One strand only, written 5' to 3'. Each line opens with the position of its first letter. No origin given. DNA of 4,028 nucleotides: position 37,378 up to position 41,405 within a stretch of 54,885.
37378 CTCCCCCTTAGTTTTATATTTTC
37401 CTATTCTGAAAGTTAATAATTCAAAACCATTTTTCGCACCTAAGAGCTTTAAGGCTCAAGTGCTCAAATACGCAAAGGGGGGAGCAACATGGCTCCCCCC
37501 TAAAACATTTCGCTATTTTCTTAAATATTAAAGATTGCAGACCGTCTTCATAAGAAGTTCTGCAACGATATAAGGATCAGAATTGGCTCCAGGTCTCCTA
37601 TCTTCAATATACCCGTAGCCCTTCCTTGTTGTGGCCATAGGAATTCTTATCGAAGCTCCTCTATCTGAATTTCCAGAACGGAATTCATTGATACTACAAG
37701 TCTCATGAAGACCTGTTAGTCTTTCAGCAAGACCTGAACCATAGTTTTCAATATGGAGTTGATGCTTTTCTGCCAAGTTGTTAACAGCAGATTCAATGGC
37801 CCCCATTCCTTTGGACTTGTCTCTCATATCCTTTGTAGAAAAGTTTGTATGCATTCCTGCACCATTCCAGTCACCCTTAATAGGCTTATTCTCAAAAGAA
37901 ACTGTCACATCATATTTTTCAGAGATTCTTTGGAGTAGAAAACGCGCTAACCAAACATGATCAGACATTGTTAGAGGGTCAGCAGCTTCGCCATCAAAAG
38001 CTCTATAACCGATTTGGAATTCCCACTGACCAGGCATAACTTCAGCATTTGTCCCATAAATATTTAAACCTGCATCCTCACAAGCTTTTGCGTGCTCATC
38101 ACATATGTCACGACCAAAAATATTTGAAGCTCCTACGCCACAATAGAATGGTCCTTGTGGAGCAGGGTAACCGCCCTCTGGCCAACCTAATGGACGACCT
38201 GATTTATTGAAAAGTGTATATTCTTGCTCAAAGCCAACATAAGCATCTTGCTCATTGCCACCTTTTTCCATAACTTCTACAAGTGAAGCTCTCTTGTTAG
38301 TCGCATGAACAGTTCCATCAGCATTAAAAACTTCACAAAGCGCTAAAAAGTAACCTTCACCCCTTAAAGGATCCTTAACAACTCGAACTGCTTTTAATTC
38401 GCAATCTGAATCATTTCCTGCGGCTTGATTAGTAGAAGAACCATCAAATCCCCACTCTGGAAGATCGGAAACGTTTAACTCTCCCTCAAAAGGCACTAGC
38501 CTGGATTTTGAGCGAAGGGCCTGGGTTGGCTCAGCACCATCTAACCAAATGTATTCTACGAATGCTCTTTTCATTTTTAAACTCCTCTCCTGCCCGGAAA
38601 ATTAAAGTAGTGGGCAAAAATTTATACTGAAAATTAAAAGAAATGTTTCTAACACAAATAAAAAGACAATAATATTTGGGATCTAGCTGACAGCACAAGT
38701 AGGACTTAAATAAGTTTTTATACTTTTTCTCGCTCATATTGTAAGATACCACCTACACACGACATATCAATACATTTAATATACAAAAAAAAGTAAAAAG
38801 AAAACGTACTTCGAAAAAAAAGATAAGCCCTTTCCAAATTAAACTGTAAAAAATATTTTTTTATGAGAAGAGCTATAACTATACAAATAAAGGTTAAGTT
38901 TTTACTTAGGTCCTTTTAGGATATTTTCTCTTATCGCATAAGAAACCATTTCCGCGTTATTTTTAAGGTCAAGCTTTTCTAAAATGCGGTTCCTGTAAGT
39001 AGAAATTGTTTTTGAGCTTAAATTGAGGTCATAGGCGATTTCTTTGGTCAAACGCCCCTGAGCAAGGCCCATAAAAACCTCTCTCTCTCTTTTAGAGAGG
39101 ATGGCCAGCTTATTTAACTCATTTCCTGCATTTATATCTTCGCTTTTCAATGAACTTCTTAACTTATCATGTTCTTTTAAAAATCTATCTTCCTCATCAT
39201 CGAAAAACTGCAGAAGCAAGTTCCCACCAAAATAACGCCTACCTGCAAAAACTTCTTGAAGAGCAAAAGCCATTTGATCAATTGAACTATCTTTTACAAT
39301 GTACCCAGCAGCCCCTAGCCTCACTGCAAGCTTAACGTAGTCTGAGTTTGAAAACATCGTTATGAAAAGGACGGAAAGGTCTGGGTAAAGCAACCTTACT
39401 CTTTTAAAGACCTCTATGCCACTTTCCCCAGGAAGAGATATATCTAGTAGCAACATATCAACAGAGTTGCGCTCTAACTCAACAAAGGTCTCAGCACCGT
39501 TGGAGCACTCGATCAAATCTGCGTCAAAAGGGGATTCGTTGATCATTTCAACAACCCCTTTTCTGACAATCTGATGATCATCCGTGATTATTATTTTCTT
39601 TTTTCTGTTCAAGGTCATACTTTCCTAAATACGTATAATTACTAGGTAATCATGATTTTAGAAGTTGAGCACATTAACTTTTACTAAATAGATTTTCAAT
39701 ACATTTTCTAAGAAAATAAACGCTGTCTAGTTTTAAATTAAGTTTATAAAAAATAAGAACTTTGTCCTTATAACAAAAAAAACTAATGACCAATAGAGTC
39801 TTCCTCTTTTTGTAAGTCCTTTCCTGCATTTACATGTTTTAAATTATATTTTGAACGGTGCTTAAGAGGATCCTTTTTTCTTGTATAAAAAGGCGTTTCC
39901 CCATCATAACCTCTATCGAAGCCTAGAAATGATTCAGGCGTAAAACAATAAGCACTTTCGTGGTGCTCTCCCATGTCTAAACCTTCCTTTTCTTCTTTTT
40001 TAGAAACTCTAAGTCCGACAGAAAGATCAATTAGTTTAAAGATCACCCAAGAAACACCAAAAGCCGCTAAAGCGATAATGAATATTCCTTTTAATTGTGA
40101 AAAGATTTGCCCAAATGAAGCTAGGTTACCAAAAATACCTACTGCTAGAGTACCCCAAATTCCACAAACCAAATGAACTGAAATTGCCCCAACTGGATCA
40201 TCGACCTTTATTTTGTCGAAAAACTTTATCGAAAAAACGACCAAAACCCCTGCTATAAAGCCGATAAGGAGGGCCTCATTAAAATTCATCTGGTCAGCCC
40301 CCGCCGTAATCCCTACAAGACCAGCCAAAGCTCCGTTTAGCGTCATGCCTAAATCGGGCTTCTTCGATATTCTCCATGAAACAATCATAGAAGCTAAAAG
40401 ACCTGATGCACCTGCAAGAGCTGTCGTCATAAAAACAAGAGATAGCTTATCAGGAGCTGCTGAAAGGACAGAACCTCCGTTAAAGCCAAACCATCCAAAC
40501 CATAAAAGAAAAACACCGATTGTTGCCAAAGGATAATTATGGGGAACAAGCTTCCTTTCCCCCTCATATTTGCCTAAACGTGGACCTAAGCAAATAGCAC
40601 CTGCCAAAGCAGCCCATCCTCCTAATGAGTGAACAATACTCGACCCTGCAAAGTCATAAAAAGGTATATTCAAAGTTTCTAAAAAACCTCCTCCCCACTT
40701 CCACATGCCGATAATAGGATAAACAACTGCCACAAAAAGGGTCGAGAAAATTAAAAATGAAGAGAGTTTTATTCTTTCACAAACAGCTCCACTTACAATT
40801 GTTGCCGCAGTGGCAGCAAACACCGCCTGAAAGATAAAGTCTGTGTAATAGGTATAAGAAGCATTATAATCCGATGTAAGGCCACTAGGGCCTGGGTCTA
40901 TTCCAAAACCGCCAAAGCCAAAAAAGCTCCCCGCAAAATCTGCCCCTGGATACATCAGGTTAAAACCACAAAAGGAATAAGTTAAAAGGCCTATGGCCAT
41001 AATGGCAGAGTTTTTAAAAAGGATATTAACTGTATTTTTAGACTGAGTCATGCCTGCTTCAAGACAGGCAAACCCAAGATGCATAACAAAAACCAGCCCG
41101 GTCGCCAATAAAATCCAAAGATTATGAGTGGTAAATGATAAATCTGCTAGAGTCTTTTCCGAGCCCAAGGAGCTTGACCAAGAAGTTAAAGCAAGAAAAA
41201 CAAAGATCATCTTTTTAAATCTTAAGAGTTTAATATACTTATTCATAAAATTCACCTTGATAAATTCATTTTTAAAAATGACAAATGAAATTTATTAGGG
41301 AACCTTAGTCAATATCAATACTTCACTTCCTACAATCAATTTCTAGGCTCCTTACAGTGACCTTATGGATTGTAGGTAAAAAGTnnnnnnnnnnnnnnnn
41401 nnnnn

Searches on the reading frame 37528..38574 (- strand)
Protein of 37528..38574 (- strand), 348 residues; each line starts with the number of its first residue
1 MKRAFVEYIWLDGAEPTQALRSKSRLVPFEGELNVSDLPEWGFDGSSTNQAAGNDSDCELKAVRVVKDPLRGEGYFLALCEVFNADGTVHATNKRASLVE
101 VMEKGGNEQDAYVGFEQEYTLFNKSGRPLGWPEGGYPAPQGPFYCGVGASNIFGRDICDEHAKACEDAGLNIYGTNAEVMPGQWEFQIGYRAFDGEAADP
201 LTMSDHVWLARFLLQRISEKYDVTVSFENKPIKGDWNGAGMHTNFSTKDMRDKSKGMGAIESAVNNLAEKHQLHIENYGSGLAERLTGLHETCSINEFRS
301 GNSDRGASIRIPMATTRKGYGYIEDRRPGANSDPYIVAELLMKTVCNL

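Call 3: search_protein_families(library=pfam, proteins=[window:37528-38574:-], max_evalue=0.01)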
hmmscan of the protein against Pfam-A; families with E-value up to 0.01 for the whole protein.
window:37528-38574:- (348 aa): 2 families
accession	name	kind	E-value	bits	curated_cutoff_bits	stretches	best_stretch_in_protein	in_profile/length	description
PF00120.29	Gln-synt_C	-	1.6e-16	60.7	24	1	103-248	16-157/344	Glutamine synthetase, catalytic domain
PF03951.24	Gln-synt_N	-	2.8e-11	43.3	33.4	1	4-84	3-81/82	Glutamine synthetase, beta-Grasp domain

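Call 19: search_protein_families(library=ncbifam, proteins=[window:37528-38574:-])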
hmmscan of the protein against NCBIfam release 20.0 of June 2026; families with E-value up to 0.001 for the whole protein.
window:37528-38574:- (348 aa): 5 families
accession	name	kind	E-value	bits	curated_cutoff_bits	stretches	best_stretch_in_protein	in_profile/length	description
NF041605.1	gln_syn_GlnII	equivalog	1.3e-134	448.6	500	1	6-347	5-330/333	glutamine synthetase GlnII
TIGR00653.1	GlnA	equivalog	1.7e-14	53.4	429.15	1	155-247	184-268/462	type I glutamate--ammonia ligase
TIGR03105.1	gln_synth_III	equivalog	8.5e-11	41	469.6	1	74-250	78-244/435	type III glutamate--ammonia ligase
NF007006.0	PRK09469.1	equivalog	6.1e-08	31.7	845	1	203-343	232-378/469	glutamate--ammonia ligase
NF045547.1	GGputSyn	equivalog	5.5e-07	28.7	650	1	78-249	94-250/438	gamma-glutamylputrescine synthetase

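Call 57: search_solved_structures(query=window:37528-38574:-, max_evalue=1e-10)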
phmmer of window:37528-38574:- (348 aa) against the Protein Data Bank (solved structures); distinct sequences matched with E-value up to 1e-10: 16.
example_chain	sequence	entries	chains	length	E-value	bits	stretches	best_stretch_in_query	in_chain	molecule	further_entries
4bax_A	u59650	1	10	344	2.8e-114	385.1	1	6-347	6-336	GLUTAMINE SYNTHETASE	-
3fky_A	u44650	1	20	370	4.3e-103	348.3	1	3-347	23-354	Glutamine synthetase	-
9wp6_A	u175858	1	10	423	6.3e-101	341.1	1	4-345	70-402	Glutamine synthetase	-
8xlj_A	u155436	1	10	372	2.4e-100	339.2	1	6-344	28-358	Glutamine synthetase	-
9c28_A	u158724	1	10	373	2.4e-100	339.2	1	6-344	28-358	Glutamine synthetase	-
7u5n_A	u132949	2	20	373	3.1e-100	338.8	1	7-345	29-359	Glutamine synthetase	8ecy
7evt_A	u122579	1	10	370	3.3e-100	338.8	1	6-345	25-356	Glutamine synthetase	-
8dnu_A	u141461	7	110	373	3.4e-100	338.7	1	6-345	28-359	Glutamine synthetase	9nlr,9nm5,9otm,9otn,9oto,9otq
2ojw_A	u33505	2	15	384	3.8e-100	338.6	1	6-345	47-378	Glutamine synthetase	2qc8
7cpr_A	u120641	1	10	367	4.1e-100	338.5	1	7-346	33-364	Glutamine synthetase 2 cytoplasmic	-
2uu7_A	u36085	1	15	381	4.2e-100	338.4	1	6-345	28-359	GLUTAMINE SYNTHETASE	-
9otp_A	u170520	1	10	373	4.6e-100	338.3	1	6-345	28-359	Glutamine synthetase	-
4is4_A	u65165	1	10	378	2.7e-99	335.8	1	3-345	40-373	Glutamine synthetase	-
7v4i_J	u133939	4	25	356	1.4e-98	333.5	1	3-344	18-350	Glutamine synthetase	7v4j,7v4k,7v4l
7v4h_J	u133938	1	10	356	1.5e-98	333.4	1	3-344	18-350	Glutamine synthetase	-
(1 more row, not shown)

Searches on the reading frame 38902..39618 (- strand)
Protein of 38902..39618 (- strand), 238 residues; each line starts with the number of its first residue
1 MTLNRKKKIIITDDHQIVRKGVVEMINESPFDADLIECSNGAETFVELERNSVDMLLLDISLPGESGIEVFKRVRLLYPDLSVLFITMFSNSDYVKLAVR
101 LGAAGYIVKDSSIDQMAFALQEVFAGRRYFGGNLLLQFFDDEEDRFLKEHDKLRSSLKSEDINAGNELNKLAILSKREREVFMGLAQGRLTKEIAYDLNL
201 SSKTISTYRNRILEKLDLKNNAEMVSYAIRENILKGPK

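Call 3: search_protein_families(library=pfam, proteins=[window:38902-39618:-], max_evalue=0.01)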
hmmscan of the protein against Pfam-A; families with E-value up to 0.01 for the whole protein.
window:38902-39618:- (238 aa): 3 families
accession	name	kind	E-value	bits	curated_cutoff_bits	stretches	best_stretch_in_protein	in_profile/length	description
PF00072.30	Response_reg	-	1.2e-21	77.3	30.2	1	9-117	1-107/111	Response regulator receiver domain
PF00196.25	GerE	-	1.3e-17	63.6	23.5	1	173-228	2-57/57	Bacterial regulatory proteins, luxR family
PF08281.18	Sigma70_r4_2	-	0.00072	19.6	25.7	1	171-216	8-54/54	Sigma-70, region 4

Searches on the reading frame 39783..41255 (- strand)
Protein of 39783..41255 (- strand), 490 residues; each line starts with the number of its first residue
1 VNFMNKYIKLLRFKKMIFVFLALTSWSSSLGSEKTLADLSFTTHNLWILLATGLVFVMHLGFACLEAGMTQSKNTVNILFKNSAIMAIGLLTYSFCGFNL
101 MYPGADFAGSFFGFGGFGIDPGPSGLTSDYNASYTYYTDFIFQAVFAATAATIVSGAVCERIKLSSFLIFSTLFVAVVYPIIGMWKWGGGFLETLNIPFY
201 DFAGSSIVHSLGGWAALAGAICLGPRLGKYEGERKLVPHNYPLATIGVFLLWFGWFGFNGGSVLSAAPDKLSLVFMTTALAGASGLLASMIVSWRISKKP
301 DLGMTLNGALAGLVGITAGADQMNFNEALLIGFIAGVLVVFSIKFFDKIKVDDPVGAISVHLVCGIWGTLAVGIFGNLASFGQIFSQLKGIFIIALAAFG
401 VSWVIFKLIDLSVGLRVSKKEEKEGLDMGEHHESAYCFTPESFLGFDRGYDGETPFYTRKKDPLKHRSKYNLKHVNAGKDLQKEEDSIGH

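Call 20: search_protein_families(library=pfam, proteins=[window:39783-41255:-], max_evalue=0.001)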
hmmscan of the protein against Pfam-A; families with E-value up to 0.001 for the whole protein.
window:39783-41255:- (490 aa): 1 family
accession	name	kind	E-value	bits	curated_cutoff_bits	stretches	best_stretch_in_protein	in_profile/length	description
PF00909.26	Ammonium_transp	-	3.7e-116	388.6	23.2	1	46-436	1-399/399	Ammonium Transporter Family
